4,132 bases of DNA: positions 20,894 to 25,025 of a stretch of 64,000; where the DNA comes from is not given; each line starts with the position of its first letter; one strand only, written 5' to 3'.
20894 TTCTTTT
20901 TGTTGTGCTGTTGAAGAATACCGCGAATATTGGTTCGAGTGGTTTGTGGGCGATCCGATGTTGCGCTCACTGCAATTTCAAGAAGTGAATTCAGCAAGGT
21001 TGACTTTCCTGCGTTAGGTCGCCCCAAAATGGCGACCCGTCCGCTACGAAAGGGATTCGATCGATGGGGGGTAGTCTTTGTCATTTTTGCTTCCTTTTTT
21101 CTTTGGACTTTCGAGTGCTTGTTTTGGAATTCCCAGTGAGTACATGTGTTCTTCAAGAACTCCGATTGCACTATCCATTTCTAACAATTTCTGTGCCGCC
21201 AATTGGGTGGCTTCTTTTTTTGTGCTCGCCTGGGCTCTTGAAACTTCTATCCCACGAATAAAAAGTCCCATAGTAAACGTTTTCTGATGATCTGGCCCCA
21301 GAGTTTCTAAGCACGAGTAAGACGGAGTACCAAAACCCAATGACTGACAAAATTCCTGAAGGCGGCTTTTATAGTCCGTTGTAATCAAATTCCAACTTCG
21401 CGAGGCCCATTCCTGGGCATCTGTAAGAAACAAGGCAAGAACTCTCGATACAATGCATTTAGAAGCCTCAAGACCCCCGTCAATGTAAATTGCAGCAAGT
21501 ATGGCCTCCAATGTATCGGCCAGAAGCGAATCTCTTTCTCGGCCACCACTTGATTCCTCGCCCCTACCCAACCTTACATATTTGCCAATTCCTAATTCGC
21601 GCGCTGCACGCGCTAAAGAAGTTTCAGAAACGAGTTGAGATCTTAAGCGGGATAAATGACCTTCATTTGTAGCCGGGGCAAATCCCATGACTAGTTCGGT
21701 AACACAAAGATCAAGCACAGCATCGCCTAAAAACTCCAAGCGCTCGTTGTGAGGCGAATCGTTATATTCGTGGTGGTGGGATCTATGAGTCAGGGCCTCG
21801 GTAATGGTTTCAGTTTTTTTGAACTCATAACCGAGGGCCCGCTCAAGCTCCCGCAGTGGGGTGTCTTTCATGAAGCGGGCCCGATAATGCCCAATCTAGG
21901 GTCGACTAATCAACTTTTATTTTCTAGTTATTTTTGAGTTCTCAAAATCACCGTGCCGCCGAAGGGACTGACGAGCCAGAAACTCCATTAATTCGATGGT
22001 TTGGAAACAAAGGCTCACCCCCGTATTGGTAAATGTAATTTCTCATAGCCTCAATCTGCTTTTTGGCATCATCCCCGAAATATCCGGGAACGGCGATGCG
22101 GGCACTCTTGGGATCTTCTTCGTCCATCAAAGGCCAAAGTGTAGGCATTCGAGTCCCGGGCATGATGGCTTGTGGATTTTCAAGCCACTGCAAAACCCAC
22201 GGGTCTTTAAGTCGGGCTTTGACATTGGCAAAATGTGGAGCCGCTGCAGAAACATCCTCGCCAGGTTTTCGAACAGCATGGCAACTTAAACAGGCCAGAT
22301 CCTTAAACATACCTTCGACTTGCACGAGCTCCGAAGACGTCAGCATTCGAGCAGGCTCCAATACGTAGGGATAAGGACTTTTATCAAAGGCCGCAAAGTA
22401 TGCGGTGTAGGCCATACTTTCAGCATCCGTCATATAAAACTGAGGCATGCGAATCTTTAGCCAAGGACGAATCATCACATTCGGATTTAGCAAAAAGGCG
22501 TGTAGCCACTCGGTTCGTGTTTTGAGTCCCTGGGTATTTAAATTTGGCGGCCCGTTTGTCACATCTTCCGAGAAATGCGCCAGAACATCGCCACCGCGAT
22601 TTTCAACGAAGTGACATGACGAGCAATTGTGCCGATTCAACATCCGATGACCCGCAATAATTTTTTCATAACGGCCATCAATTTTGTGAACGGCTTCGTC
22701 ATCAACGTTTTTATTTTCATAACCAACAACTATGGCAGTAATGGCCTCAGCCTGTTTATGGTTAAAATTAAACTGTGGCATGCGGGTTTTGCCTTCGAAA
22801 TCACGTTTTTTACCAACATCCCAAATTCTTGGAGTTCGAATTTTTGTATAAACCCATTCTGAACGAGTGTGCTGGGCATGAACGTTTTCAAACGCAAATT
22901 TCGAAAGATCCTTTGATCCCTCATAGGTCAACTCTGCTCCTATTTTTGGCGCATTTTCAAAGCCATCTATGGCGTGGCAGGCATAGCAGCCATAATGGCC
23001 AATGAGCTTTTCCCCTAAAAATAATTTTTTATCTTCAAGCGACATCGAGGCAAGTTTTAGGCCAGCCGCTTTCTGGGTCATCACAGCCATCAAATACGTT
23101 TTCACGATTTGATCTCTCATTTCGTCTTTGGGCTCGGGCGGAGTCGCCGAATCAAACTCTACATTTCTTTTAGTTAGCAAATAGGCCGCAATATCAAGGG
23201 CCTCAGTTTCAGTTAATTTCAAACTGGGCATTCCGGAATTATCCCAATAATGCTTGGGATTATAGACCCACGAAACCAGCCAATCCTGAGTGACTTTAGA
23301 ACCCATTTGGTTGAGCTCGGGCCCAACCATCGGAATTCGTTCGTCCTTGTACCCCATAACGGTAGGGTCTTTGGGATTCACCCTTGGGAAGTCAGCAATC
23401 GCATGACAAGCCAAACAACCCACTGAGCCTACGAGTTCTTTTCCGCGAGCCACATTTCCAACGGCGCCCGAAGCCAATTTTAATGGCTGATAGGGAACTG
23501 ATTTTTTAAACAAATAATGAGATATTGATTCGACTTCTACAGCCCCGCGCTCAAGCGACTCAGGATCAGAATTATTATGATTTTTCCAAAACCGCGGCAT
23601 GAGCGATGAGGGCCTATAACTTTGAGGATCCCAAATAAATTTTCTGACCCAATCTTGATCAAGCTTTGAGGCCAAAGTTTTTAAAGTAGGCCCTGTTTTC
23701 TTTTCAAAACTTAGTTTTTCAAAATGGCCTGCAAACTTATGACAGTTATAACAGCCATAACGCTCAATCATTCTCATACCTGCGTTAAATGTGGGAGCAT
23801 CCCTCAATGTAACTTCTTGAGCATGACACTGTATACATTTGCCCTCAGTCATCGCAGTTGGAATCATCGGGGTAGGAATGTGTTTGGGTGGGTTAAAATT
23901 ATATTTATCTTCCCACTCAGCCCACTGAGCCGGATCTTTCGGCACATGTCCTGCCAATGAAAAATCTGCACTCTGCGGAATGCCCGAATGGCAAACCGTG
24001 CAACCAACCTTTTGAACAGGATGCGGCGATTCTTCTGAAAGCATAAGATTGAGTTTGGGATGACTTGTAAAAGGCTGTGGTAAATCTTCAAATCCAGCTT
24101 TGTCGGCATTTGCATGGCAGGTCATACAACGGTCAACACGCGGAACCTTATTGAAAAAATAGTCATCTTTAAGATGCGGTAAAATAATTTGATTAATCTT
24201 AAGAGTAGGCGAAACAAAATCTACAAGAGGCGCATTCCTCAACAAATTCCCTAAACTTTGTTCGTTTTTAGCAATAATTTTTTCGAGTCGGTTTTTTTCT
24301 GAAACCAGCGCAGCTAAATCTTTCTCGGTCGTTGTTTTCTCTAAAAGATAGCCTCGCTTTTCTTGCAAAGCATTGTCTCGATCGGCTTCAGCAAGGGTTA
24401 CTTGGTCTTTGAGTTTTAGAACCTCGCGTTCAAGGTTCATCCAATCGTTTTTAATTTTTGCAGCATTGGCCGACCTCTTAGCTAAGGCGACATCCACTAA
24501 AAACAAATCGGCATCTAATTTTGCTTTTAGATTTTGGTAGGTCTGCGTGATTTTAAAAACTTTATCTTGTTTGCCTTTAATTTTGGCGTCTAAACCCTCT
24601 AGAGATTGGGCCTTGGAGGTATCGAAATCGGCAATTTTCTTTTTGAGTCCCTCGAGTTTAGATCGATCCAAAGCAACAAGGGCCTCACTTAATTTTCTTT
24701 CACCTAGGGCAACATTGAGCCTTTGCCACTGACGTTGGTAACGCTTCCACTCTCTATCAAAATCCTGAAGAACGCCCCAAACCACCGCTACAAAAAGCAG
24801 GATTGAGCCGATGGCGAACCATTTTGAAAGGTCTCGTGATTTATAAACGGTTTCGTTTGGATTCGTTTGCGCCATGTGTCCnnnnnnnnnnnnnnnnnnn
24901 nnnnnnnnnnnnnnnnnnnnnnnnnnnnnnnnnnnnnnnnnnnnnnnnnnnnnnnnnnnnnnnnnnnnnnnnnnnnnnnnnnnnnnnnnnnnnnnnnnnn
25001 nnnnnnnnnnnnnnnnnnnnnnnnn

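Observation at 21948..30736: Orphan nuoC-nuoD-nuoI Q-module packed head-to-tail with a HEAT-repeat membrane protein and a Rieske/split-cytochrome b/octahaem c complex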

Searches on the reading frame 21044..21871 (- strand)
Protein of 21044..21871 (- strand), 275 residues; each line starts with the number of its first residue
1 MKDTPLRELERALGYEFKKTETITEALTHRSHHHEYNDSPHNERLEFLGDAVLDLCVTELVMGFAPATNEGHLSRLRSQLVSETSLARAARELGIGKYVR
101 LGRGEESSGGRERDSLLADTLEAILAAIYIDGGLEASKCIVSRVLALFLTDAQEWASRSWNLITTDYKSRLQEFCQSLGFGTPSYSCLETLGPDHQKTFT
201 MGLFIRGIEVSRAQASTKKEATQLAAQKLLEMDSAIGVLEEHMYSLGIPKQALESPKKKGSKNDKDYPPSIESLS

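Call 6: search_protein_families(library=pfam, proteins=[window:21044-21871:-], max_evalue=0.001)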
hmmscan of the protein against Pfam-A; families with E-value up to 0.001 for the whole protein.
window:21044-21871:- (275 aa): 5 families
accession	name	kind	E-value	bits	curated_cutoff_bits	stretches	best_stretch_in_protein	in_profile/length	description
PF14622.11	Ribonucleas_3_3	-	3.6e-37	127.8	35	1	21-143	3-122/128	Ribonuclease-III-like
PF00636.31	Ribonuclease_3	-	6.2e-25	88.4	27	1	43-133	1-102/102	Ribonuclease III domain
PF00035.32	dsrm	-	3.3e-16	60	23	1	167-231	1-64/66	Double-stranded RNA binding motif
PF14709.13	DND1_DSRM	-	6.7e-10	39.6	25.7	1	168-231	4-77/80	double strand RNA binding domain from DEAD END PROTEIN 1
PF22935.1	RM44_endonuclase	-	2.3e-06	28.2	27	1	21-128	37-139/139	Large ribosomal subunit protein mL44, endonuclease domain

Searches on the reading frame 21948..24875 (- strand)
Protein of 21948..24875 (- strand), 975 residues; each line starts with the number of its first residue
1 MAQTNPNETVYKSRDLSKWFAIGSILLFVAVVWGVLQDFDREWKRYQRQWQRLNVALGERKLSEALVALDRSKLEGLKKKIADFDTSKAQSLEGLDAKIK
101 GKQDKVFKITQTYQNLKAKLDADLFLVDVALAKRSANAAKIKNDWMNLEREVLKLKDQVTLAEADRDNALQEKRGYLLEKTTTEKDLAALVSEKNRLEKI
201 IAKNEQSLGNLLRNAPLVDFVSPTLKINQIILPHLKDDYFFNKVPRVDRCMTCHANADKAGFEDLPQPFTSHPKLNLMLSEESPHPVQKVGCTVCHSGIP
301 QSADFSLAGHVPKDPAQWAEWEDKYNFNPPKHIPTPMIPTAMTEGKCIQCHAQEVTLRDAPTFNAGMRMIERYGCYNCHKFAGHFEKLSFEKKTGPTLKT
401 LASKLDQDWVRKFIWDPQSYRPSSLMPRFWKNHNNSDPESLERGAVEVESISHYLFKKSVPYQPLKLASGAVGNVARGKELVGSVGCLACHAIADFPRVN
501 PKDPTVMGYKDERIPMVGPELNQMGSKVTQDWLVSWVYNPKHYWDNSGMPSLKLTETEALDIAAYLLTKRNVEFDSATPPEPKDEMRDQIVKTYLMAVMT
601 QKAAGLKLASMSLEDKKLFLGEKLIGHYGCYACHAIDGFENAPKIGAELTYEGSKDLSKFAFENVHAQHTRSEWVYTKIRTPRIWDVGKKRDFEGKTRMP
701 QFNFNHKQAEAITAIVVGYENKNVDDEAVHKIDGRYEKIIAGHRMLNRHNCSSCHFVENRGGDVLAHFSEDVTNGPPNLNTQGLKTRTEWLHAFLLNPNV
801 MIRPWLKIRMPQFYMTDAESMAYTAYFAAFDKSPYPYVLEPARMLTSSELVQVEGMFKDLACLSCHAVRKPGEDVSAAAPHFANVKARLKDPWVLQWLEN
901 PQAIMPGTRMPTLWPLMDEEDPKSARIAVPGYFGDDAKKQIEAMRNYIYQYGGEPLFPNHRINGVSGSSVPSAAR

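Call 4: search_protein_families(library=pfam, proteins=[window:21948-24875:-], max_evalue=0.01)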
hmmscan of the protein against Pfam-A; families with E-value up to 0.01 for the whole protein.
window:21948-24875:- (975 aa): 7 families
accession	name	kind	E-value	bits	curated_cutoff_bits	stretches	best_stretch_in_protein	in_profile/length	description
PF00034.26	Cytochrom_C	-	1e-19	72.1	21.3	1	475-568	1-88/90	Cytochrome c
PF02433.20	FixO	-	6.5e-12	45.8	29.6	2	346-444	61-153/219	Cytochrome C oxidase, mono-heme subunit/FixO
PF13442.11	Cytochrome_CBB3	-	2.6e-09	37.7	27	0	746-813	9-51/68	Cytochrome C oxidase, cbb3-type, subunit III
PF14522.11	Cytochrome_C7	-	1.3e-06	28.5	24.8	0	342-386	11-55/67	Cytochrome c7 and related cytochrome c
PF14537.11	Cytochrom_c3_2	-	3.5e-06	27.8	25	0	341-380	23-65/79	Cytochrome c3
PF13435.11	Cytochrome_C554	-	0.0006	21.1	20.8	0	341-379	45-83/84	Cytochrome c554 and c-prime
PF22113.1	Mtrc-MtrF_II-IV_dom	-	0.0038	17.2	30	0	247-300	81-131/176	Outer membrane cytochrome MtrC/MtrF-like, domains II/IV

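Call 43: find_homologous_proteins(query=window:21948-24875:-, max_evalue=1e-10)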
Query window:21948-24875:- (975 aa): 477 proteins with E <= 1e-10 among 8000 candidates; the best 120 are listed.
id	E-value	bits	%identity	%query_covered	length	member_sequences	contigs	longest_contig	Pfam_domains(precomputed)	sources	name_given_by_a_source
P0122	0.0e+0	2284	99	100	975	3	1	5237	PF14537.12,PF02433.21,PF13442.12,PF00034.27,PF14522.12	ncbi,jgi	jgi:cbb3-type cytochrome oxidase cytochrome c subunit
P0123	0.0e+0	1606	67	99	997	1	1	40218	PF14537.12,PF02433.21,PF13442.12,PF00034.27,PF14522.12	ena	-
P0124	0.0e+0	1598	69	99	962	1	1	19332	PF14537.12,PF13435.12,PF02433.21,PF13442.12,PF00034.27,PF14522.12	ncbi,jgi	jgi:cbb3-type cytochrome oxidase cytochrome c subunit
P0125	0.0e+0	1576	68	99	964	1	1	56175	PF14537.12,PF13435.12,PF02433.21,PF13442.12,PF00034.27,PF14522.12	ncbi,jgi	jgi:cbb3-type cytochrome oxidase cytochrome c subunit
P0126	0.0e+0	1462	62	99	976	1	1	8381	PF14537.12,PF13435.12,PF02433.21,PF13442.12,PF00034.27,PF14522.12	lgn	-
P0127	0.0e+0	1417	60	99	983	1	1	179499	PF14537.12,PF13435.12,PF02433.21,PF13442.12,PF00034.27,PF14522.12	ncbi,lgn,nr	ncbi:MAG: c-type cytochrome [Bdellovibrionales bacterium]|nr:c-type cytochrome [Bdellovibrionales ba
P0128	0.0e+0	1411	60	100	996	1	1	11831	PF14537.12,PF13435.12,PF02433.21,PF13442.12,PF00034.27,PF14522.12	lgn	-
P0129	0.0e+0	1385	60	99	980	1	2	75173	PF14537.12,PF13435.12,PF02433.21,PF13442.12,PF00034.27,PF14522.12,PF22113.2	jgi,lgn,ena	-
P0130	0.0e+0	1378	60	98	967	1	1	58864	PF14537.12,PF02433.21,PF11845.14,PF13442.12,PF00034.27,PF14522.12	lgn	-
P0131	0.0e+0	1339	57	98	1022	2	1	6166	PF14537.12,PF13435.12,PF02433.21,PF13442.12,PF00034.27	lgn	-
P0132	0.0e+0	1334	59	98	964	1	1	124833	PF02433.21,PF11845.14,PF13442.12,PF00034.27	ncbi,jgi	jgi:cbb3-type cytochrome oxidase cytochrome c subunit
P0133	0.0e+0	1333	58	98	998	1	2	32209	PF09699.16,PF14537.12,PF02433.21,PF13442.12,PF00034.27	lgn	-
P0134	0.0e+0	1330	57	99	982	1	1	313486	PF09699.16,PF14537.12,PF13435.12,PF02433.21,PF13442.12,PF00034.27,PF14522.12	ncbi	-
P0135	0.0e+0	1321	57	99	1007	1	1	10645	PF14537.12,PF02433.21,PF13442.12,PF00034.27,PF14522.12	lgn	-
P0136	0.0e+0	1304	55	99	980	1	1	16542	PF14537.12,PF02433.21,PF13442.12,PF00034.27,PF14522.12,PF22113.2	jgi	-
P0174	0.0e+0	1058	48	98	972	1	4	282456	PF14537.12,PF13442.12,PF00034.27,PF14522.12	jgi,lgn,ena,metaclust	metaclust:\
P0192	6.3e-189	648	36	98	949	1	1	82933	PF14537.12,PF02433.21,PF13442.12,PF00034.27,PF14522.12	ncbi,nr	ncbi:MAG: c-type cytochrome [Acidobacteria bacterium]|nr:c-type cytochrome [Acidobacteriota bacteriu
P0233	3.4e-182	626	35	96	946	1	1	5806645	PF14537.12,PF02433.21,PF13442.12,PF00034.27,PF14522.12,PF22113.2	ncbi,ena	-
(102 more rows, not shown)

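Call 44: find_encoding_contigs(protein=P0174, flank=10000, max_places=1)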
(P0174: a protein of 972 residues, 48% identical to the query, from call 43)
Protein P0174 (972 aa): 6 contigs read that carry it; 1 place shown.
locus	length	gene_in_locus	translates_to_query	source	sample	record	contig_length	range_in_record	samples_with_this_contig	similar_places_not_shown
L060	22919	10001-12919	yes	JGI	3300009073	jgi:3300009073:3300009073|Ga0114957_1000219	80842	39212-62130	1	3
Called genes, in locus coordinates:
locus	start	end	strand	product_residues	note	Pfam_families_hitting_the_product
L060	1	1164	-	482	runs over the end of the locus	-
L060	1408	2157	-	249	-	PF01553:Acyltransferase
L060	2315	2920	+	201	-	PF00329:Complex1_30kDa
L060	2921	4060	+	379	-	PF00346:Complex1_49kDa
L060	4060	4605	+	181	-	PF13746:Fer4_18 (faint), PF13187:Fer4_9 (faint), PF14697:Fer4_21 (faint), PF13237:Fer4_10 (faint), PF00037:Fer4 (faint), PF12838:Fer4_7, PF13484:Fer4_16 (faint)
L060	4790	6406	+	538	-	PF13365:Trypsin_2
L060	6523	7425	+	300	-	-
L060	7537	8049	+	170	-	PF00355:Rieske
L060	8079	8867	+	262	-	PF00033:Cytochrome_B, PF13631:Cytochrom_B_N_2, PF00033:Cytochrome_B (weak)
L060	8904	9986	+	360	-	PF00032:Cytochrom_B_C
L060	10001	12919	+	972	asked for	PF14522:Cytochrome_C7 (faint), PF14537:Cytochrom_c3_2 (faint), PF13442:Cytochrome_CBB3 (faint), PF00034:Cytochrom_C (weak)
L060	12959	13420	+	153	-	PF03168:LEA_2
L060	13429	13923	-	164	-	-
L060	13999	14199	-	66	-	PF07311:Dodecin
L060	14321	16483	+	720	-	PF02897:Peptidase_S9_N, PF00326:Peptidase_S9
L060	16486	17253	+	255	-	PF00877:NLPC_P60 (weak)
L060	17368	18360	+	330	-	-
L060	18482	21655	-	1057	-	PF25560:DUF7932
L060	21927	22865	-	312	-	PF01145:Band_7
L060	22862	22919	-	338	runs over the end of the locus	PF01145:Band_7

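Call 45: find_encoding_contigs(protein=P0233, flank=10000, max_places=1)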
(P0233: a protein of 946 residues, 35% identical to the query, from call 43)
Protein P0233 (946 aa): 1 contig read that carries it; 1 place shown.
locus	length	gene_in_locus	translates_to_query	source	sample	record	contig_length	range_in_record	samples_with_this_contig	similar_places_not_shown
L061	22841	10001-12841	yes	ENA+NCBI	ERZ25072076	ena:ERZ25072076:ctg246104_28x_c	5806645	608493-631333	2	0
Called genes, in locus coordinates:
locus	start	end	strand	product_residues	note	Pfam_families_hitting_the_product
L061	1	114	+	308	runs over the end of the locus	PF00056:Ldh_1_N, PF02866:Ldh_1_C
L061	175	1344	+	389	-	PF08442:ATP-grasp_2, PF13549:ATP-grasp_5, PF24948:Citrate_synth_N, PF00549:Ligase_CoA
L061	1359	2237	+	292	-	PF02629:CoA_binding, PF13607:Succ_CoA_lig, PF00549:Ligase_CoA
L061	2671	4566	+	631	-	PF01558:POR, PF01855:POR_N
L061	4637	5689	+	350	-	PF02775:TPP_enzyme_C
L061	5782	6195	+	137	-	PF00334:NDK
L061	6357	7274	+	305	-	PF02985:HEAT (faint), PF03130:HEAT_PBS (faint), PF13646:HEAT_2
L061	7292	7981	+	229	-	PF00355:Rieske (weak)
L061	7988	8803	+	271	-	PF00033:Cytochrome_B, PF13631:Cytochrom_B_N_2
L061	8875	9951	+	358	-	PF00032:Cytochrom_B_C (weak)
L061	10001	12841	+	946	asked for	PF22113:Mtrc-MtrF_II-IV_dom (faint), PF13442:Cytochrome_CBB3 (faint), PF14522:Cytochrome_C7 (faint), PF14537:Cytochrom_c3_2 (faint), PF02433:FixO, PF00034:Cytochrom_C (weak)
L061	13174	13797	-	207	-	PF00857:Isochorismatase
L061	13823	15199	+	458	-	PF17767:NAPRTase_N, PF01729:QRPTase_C (weak), PF04095:NAPRTase (weak)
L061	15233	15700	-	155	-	PF19780:DUF6265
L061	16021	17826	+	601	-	PF01011:PQQ, PF13570:Beta-prop_ACSF4 (faint), PF13360:PQQ_2, PF01011:PQQ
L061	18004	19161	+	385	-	PF13356:Arm-DNA-bind_3, PF22022:Phage_int_M, PF00589:Phage_integrase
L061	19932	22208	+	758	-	PF00560:LRR_1 (faint), PF13855:LRR_8, PF23598:LRR_14 (weak), PF13855:LRR_8 (weak), PF13583:Reprolysin_4 (weak), PF13688:Reprolysin_5, PF13582:Reprolysin_3, PF17963:Big_9 (weak), +1 more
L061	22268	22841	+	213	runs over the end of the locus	-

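Call 70: search_protein_families(library=ncbifam, proteins=[window:21948-24875:-, L061:6357-7274:+], max_evalue=0.001)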
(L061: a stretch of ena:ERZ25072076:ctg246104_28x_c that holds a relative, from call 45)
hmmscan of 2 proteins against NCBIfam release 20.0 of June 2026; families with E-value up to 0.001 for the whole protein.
window:21948-24875:- (975 aa): 10 families
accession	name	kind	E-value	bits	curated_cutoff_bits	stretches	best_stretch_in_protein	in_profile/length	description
TIGR04485.1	thiosulf_SoxX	equivalog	3.3e-28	98.2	61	3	375-456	5-76/78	sulfur oxidation c-type cytochrome SoxX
TIGR00781.1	ccoO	equivalog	4e-13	49.6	200.65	1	345-437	61-146/232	cytochrome-c oxidase, cbb3-type subunit II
NF011055.0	PRK14487.1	subfamily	7.1e-13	48.6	218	2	346-443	67-158/212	cbb3-type cytochrome c oxidase subunit II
NF011054.0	PRK14486.1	equivalog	5.3e-11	42.5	447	1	345-442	62-152/294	putative bifunctional cbb3-type cytochrome c oxidase subunit II/cytochrome c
NF011053.0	PRK14485.1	subfamily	2.4e-10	39.3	1080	1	344-434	549-632/716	putative bifunctional cbb3-type cytochrome c oxidase subunit I/II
NF040971.1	cytc_ExtS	equivalog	1e-08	34.8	100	0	346-389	61-104/262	selenite/tellurite reduction operon c-type cytochrome lipoprotein ExtS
NF045773.1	cytochro_C550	exception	5e-08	32.9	125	0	517-567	72-117/118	cytochrome c550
TIGR02603.1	CxxCH_TIGR02603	domain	5.3e-08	33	68.15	0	744-804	8-56/134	putative heme-binding domain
NF045774.1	cytochro_C551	exception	3.8e-07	30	118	0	517-569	62-109/110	cytochrome c551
NF050122.1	bc1_QcrC_actin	exception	1.7e-05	24.3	200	0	701-763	99-159/253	cytochrome bc1 complex diheme cytochrome c subunit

L061:6357-7274:+ (305 aa): 3 families
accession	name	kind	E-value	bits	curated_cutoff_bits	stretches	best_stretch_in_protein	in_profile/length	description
NF058502.1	phyc_lyase_CpcE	equivalog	1.8e-06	27.7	330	1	98-299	6-205/260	C-phycocyanin alpha-cysteine-84 phycocyanobilin lyase subunit CpcE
NF045915.1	PhycobilmeDegNblB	equivalog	2e-05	24.2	300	0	129-208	132-209/214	phycobilisome degradation protein NblB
TIGR02270.1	TIGR02270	subfamily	3.9e-05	22.8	206.8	0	132-296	59-201/410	TIGR02270 family protein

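Call 73: find_encoding_contigs(protein=P0192, flank=8000, max_places=1)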
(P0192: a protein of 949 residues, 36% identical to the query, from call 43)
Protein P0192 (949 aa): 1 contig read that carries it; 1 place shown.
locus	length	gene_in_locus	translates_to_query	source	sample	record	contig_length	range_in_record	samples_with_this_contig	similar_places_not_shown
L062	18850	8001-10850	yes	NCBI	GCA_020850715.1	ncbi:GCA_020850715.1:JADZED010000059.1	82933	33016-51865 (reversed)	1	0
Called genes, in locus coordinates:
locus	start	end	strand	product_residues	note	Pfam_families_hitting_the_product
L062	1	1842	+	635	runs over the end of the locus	PF04055:Radical_SAM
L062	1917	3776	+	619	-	-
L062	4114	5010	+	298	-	PF13513:HEAT_EZ (faint), PF02985:HEAT (faint), PF13646:HEAT_2, PF03130:HEAT_PBS (faint), PF13646:HEAT_2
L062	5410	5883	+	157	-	PF00355:Rieske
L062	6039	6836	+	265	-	PF00033:Cytochrome_B, PF14358:DUF4405 (weak), PF13631:Cytochrom_B_N_2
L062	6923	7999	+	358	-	PF00032:Cytochrom_B_C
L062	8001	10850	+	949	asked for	PF02433:FixO (faint), PF13442:Cytochrome_CBB3 (faint), PF14522:Cytochrome_C7 (faint), PF14537:Cytochrom_c3_2 (faint), PF00034:Cytochrom_C (weak)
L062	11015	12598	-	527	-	PF00389:2-Hacid_dh, PF02826:2-Hacid_dh_C, PF19304:PGDH_inter, PF01842:ACT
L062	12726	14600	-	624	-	PF02776:TPP_enzyme_N, PF00205:TPP_enzyme_M, PF02775:TPP_enzyme_C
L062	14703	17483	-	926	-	PF00111:Fer2 (weak), PF13510:Fer2_4, PF12838:Fer4_7, PF13187:Fer4_9, PF14697:Fer4_21, PF04879:Molybdop_Fe4S4, PF00384:Molybdopterin, PF01568:Molydop_binding, +4 more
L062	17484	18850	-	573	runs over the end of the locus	PF01257:2Fe-2S_thioredx, PF01512:Complex1_51K, PF10531:SLBB, PF10589:NADH_4Fe-4S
